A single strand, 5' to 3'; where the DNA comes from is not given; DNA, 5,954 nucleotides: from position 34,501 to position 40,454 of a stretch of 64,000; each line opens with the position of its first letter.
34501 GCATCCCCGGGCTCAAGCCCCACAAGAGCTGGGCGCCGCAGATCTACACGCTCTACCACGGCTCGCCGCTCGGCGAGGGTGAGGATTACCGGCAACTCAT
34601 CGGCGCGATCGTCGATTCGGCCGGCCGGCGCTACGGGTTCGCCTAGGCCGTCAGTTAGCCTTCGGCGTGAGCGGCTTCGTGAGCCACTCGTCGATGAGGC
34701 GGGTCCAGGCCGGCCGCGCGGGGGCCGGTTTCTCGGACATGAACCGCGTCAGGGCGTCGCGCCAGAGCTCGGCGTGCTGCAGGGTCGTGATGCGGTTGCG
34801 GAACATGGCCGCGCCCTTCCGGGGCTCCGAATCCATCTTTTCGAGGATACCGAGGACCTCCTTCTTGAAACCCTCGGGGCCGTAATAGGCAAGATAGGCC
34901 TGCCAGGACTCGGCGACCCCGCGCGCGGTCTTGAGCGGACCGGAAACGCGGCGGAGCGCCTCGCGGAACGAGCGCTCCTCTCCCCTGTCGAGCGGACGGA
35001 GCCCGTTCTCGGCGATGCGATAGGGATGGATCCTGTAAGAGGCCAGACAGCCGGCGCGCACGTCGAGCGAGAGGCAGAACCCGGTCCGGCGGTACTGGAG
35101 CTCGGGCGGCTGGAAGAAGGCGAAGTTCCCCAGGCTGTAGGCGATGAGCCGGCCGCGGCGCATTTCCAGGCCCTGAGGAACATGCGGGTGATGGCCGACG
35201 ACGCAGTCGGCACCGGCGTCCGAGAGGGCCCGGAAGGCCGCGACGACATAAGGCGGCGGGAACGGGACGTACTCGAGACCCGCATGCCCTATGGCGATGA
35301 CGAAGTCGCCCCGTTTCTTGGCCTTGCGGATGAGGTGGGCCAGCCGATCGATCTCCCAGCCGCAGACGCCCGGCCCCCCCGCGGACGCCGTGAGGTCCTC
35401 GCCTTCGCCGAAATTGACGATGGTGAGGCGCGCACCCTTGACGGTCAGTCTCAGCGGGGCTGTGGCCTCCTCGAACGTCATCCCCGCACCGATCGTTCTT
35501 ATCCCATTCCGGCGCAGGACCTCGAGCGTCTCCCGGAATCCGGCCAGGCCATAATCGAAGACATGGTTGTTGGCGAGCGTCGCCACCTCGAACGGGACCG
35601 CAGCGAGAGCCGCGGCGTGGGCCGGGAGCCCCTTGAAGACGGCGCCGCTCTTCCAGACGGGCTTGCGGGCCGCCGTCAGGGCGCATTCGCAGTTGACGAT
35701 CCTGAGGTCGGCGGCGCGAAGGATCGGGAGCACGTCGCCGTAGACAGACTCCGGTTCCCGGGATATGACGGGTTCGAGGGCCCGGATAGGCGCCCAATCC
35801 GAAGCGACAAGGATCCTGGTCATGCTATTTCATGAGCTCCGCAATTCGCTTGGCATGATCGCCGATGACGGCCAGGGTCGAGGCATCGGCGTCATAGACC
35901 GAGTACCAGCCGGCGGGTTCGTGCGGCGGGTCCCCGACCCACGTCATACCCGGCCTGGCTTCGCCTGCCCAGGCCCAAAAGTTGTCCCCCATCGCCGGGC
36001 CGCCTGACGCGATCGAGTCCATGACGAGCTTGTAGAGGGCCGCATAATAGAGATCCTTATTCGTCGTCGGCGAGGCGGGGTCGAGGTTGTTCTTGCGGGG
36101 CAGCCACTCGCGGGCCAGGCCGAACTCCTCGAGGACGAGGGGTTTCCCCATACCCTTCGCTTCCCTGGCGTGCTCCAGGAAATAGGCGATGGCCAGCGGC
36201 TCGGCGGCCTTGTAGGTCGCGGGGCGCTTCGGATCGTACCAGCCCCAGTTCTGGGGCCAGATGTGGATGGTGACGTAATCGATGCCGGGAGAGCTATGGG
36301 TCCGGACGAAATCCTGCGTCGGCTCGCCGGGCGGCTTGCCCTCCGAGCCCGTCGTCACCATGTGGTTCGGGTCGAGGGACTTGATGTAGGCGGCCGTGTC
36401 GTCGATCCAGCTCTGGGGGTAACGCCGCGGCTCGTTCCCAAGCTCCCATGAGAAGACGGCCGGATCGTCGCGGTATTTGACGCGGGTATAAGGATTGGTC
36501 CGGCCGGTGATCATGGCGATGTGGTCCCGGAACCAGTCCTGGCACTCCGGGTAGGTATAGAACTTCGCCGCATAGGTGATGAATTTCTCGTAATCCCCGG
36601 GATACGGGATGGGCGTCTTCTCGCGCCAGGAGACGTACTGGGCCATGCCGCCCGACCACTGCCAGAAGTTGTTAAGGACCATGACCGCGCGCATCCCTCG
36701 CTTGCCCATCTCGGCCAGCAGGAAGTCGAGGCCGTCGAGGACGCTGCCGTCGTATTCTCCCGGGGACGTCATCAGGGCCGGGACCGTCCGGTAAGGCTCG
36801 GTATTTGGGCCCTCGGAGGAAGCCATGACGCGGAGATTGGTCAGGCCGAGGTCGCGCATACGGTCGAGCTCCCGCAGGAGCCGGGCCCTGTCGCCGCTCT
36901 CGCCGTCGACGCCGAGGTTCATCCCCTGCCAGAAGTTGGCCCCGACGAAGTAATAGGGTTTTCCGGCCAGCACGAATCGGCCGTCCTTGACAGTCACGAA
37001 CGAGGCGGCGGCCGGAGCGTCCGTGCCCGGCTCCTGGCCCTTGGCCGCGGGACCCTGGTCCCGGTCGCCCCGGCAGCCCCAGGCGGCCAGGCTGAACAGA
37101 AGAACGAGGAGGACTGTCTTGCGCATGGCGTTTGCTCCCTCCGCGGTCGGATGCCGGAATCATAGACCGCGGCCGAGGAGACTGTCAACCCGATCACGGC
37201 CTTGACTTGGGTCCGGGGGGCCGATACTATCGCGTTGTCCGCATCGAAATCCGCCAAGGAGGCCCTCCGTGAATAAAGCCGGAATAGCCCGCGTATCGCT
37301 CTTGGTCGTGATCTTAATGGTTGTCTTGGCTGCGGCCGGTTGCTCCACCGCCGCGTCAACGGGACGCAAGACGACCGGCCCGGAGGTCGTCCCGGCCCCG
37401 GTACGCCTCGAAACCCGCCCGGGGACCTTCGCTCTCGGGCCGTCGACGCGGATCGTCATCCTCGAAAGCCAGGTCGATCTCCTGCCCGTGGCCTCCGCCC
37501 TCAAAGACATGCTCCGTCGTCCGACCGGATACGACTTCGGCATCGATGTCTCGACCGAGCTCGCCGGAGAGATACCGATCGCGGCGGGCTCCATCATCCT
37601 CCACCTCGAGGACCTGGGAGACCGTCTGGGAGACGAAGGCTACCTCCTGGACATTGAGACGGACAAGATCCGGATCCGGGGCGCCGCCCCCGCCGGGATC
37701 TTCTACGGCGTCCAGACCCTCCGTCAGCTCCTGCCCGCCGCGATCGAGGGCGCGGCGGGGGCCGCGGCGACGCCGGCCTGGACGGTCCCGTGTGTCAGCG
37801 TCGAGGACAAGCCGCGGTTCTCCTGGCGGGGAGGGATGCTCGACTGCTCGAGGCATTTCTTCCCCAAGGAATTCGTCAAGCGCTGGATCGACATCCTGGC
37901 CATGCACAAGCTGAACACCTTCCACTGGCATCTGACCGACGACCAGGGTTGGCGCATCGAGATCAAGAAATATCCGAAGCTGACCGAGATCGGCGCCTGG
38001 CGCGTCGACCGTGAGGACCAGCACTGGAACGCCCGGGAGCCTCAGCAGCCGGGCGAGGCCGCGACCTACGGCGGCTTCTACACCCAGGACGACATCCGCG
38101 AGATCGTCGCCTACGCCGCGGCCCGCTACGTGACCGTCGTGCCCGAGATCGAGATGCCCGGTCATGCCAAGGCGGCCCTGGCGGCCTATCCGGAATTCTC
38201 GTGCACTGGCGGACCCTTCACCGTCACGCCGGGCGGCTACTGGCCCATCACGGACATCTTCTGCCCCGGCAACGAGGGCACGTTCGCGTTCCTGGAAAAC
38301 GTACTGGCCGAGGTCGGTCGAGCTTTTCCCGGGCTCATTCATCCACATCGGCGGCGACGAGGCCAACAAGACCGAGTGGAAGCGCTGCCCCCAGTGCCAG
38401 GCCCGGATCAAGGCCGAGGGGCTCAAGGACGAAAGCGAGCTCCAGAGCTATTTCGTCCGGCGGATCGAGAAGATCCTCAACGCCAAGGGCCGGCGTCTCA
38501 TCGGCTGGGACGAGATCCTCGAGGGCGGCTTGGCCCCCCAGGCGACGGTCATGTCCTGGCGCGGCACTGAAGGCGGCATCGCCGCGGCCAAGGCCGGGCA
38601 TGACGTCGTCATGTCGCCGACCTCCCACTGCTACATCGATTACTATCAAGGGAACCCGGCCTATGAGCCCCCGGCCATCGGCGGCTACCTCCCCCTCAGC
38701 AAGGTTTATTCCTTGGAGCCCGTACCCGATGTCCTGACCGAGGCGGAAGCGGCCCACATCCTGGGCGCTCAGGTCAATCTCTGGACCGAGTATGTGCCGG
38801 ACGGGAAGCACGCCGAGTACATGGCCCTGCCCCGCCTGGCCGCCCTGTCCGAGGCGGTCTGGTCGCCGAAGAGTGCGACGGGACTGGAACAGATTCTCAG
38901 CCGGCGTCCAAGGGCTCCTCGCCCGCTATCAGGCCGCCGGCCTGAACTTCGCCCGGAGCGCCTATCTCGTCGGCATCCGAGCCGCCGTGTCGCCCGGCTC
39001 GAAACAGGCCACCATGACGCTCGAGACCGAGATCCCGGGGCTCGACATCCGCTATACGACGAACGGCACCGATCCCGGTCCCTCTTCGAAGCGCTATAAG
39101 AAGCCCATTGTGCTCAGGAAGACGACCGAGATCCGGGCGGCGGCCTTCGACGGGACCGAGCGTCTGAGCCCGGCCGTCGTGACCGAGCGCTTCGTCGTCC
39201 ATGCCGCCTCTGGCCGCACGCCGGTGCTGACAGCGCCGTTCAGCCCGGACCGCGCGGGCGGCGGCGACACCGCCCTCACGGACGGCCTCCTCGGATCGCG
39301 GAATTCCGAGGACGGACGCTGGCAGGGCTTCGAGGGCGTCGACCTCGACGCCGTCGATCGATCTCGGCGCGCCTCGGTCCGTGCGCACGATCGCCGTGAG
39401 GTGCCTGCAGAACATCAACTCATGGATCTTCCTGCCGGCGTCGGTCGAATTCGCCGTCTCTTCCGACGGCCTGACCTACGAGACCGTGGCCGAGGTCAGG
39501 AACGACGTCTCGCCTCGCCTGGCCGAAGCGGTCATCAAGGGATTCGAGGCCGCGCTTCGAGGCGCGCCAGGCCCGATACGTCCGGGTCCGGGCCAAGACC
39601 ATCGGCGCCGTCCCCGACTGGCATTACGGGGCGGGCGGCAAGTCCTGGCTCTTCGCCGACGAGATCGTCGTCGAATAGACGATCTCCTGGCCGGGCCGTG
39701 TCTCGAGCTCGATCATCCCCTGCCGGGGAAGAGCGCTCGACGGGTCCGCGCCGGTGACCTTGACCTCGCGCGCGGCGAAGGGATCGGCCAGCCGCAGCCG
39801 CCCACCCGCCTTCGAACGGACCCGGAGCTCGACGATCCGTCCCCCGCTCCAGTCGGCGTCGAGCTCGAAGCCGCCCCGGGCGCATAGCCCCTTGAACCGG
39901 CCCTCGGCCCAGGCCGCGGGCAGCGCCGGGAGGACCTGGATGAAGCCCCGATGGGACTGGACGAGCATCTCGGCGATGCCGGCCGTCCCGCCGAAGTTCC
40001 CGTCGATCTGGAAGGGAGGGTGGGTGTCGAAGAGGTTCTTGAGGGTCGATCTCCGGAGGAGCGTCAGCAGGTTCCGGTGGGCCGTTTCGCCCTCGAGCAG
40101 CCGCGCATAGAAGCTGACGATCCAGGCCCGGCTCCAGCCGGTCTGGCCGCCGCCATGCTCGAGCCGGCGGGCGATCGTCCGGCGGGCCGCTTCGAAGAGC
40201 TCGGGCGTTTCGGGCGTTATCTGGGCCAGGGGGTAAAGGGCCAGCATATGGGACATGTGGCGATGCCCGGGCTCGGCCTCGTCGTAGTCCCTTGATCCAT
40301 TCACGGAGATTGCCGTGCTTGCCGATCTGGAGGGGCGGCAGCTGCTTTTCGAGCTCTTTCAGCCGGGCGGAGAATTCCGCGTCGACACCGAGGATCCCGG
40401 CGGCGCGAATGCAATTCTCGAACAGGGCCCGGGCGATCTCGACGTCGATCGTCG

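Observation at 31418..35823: M20 peptidase, MurI-like racemase, Ddl-like ATP-grasp ligase and convergent CapA: possible D-amino-acid peptide or polymer module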

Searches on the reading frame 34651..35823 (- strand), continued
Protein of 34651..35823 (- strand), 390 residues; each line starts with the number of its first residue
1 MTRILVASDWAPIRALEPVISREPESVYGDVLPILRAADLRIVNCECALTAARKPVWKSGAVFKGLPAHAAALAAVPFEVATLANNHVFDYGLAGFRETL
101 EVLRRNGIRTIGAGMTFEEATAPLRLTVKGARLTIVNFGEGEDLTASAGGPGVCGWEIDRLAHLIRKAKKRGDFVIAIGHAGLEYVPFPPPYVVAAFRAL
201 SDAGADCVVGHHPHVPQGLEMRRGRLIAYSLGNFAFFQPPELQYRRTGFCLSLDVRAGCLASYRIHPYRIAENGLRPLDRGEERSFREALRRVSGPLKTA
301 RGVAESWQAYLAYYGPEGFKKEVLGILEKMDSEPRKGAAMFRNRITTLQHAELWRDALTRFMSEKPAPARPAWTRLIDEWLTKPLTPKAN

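Call 55: fold_search(model_id=the predicted structure, library=pdb)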
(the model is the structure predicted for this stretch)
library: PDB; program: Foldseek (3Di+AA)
matches with E <= 10: 1540; with E <= 0.001: 70
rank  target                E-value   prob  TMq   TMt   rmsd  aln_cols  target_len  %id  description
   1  8ith                  1.7e-15  1.00  0.58  0.52   6.1       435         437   19  Crystal structure of lasso peptide epimerase MslH H295N (released 2023-06-21)
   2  8itg_A                1.8e-15  1.00  0.59  0.53   6.8       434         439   20  Crystal structure of lasso peptide epimerase MslH in complexed with precursor peptide variant MslAW21G (released 2023-06-21)
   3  8gqb                  2.2e-15  1.00  0.59  0.53   6.6       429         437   20  Crystal structure of lasso peptide epimerase MslH D11A mutant (released 2023-06-21)
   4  8gq9                  2.3e-15  1.00  0.60  0.54   5.4       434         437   19  Crystal structure of lasso peptide epimerase MslH (released 2023-06-21)
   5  1t70_A                3.6e-09  1.00  0.41  0.58   6.3       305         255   13  Crystal structure of a novel phosphatase from Deinococcus radiodurans (released 2004-12-07)
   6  2cv9_A                7.2e-09  1.00  0.42  0.61   7.2       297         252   17  Crystal structure of a hypothetical protein from Thermus thermophilus HB8 (released 2005-12-01)
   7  9p1m_A                2.7e-08  1.00  0.42  0.33   9.6       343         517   17  Cryo-EM structure of CD73 in complex with antibody Sym024 (released 2025-12-24)
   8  6xug_A                3.0e-08  1.00  0.43  0.34   9.7       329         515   18  Human Ecto-5'-nucleotidase (CD73) in complex with A2410 (compound 53 in publication) in the closed form in crystal for (released 2020-04-22)
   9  6xue_A                3.2e-08  1.00  0.43  0.34   9.5       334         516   18  Human Ecto-5'-nucleotidase (CD73) in complex with A2396 (compound 74 in publication) in the closed form in crystal for (released 2020-04-22)
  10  7qga                  3.2e-08  1.00  0.43  0.34  11.4       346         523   17  Human CD73 (ecto 5'-nucleotidase) in complex with MRS4598 (a 3-methyl-CMPCP derivative, compound 16 in paper) in the ope (released 2022-02-16)
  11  6z9b                  4.8e-08  1.00  0.42  0.33   9.5       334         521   18  Human Ecto-5'-nucleotidase (CD73) in complex with AOPCP derivative A830 (compound 16 in publication) in the closed form  (released 2020-07-22)
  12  9hjg_D                5.4e-08  1.00  0.42  0.32   9.4       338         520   18  Crystal structure of human CD73 (ecto-5'-nucleotidase) in complex with an N6-disubstituted acyclic ADP analog (compoun (released 2025-05-28)
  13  6vc9_A                5.7e-08  1.00  0.43  0.34   9.5       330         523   19  TB19 complex (released 2020-11-11)
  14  9r0d_B                6.4e-08  1.00  0.41  0.32   9.5       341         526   17  Human CD73 (ecto 5'-nucleotidase) in complex with compound 7 (released 2025-11-12)
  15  6xue_B                7.6e-08  1.00  0.41  0.32  10.0       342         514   17  Human Ecto-5'-nucleotidase (CD73) in complex with A2396 (compound 74 in publication) in the closed form in crystal for (released 2020-04-22)
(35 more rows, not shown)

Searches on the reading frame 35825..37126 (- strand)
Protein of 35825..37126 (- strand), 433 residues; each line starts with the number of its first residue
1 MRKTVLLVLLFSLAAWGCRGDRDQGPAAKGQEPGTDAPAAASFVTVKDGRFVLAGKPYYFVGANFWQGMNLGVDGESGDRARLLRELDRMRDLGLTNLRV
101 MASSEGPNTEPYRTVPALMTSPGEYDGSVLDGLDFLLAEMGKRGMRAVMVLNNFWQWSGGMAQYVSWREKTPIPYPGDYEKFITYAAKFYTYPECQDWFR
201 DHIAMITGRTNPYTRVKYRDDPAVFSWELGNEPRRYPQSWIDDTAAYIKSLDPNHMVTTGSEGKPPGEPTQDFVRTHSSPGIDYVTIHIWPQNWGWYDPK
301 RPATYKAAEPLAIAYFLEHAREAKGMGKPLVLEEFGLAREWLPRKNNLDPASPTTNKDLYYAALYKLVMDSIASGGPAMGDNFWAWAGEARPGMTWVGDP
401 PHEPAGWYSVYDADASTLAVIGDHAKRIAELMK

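Call 3: search_protein_families(library=pfam, proteins=[window:35825-37126:-])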
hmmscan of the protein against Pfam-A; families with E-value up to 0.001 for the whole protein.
window:35825-37126:- (433 aa): 1 family
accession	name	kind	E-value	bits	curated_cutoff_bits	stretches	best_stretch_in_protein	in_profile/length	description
PF02836.23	Glyco_hydro_2_C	-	0.0002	21.1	21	0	219-298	122-182/302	Glycosyl hydrolases family 2, TIM barrel domain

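Call 4: search_protein_families(library=ncbifam, proteins=[window:35825-37126:-])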
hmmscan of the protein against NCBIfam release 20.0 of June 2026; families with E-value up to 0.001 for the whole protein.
window:35825-37126:- (433 aa): 0 families

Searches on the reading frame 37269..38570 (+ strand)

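Call 16: search_protein_families(library=pfam, proteins=[window:37269-38570:+])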
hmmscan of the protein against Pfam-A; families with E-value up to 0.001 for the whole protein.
window:37269-38570:+ (433 aa): 2 families
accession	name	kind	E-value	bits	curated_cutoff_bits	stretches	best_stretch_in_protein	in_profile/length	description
PF00728.28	Glyco_hydro_20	-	8.9e-62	209.9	22.3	1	184-354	1-160/348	Glycosyl hydrolase family 20, catalytic domain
PF02838.20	Glyco_hydro_20b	-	2.6e-23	83.6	26.1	1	38-180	2-123/124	Glycosyl hydrolase family 20, domain 2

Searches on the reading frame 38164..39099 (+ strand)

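Call 16: search_protein_families(library=pfam, proteins=[window:38164-39099:+])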
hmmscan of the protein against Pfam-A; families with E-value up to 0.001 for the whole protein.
window:38164-39099:+ (311 aa): 1 family
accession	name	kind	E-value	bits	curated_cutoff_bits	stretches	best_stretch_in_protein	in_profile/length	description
PF00728.28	Glyco_hydro_20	-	7.5e-56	190.4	22.3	1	52-235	156-347/348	Glycosyl hydrolase family 20, catalytic domain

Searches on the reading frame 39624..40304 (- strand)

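Call 16: search_protein_families(library=pfam, proteins=[window:39624-40304:-])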
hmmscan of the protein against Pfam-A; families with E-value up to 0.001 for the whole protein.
window:39624-40304:- (226 aa): 2 families
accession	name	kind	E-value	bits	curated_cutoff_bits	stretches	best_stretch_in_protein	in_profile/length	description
PF22124.2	Glyco_hydro_95_cat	-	2e-44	152.6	27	1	5-114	296-408/408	Glycosyl hydrolase family 95 catalytic domain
PF21307.2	Glyco_hydro_95_C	-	2.3e-22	79.7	27.6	1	116-207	1-91/94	Glycoside hydrolase family 95, C-terminal domain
